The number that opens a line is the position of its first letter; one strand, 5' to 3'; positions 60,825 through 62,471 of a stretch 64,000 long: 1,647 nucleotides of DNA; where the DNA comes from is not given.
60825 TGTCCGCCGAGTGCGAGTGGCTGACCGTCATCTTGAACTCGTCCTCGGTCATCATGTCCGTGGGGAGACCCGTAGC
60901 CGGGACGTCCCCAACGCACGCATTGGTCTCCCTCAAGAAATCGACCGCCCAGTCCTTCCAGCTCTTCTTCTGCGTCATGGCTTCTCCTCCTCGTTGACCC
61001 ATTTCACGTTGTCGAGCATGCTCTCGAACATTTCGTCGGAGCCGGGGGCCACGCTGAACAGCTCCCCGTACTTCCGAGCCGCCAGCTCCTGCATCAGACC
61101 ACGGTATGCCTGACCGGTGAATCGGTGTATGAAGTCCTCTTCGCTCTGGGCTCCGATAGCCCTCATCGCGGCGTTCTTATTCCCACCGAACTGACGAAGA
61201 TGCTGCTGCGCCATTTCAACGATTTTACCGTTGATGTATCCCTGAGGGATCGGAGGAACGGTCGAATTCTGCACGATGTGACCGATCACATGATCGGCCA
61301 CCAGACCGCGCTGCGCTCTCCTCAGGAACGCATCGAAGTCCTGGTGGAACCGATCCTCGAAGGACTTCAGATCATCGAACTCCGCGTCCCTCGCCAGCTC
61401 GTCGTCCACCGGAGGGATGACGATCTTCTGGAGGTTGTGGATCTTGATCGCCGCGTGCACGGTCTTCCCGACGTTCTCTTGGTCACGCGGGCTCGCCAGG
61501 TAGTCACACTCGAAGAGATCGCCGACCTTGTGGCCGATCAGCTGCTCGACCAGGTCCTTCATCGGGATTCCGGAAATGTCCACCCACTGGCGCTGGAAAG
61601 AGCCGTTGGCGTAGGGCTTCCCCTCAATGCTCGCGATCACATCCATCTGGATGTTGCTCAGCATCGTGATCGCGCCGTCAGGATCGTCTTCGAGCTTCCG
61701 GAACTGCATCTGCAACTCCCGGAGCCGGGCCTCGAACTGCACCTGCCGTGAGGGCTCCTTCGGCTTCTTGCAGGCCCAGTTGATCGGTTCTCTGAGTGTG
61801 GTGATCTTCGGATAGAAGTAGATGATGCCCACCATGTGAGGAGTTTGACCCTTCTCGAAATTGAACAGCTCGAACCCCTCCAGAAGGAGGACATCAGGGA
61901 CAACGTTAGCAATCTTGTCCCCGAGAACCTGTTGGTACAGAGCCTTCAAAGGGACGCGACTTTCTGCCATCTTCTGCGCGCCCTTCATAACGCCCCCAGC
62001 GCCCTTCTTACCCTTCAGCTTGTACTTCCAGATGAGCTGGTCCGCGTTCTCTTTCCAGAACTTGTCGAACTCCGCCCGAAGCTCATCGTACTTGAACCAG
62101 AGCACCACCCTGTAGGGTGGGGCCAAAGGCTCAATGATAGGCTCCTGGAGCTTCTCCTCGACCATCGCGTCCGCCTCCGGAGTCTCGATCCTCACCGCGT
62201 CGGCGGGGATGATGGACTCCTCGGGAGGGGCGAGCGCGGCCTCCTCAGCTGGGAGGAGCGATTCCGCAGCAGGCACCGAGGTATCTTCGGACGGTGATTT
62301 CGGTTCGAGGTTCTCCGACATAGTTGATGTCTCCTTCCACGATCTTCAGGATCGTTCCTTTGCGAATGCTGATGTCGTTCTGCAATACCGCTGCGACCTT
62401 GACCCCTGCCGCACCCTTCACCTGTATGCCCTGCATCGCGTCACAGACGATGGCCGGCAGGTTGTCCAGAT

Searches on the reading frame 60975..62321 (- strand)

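Call 12: search_protein_families(library=pfam, proteins=[window:60975-62321:-], max_evalue=0.001)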
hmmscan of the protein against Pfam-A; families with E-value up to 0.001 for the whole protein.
window:60975-62321:- (448 aa): 1 family
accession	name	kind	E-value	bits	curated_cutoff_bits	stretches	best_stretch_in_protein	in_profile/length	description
PF05698.19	Trigger_C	-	0.00019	21.9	22.7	1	318-415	2-100/162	Bacterial trigger factor protein (TF) C-terminus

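Call 18: search_protein_families(library=phrogs, proteins=[window:60975-62321:-], max_evalue=0.001)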
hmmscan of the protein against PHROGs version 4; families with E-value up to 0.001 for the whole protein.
window:60975-62321:- (448 aa): 1 family
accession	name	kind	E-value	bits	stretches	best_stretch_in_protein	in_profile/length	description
phrog_26774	-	unknown function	5.4e-08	33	1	188-392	129-336/435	-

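Call 93: search_protein_families(library=pfam, proteins=[window:60975-62318:-], max_evalue=0.1)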
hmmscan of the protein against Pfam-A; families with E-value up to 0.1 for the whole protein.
window:60975-62318:- (447 aa): 1 family
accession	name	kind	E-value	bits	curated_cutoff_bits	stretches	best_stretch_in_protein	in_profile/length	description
PF05698.19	Trigger_C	-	0.00019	21.9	22.7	1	317-414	2-100/162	Bacterial trigger factor protein (TF) C-terminus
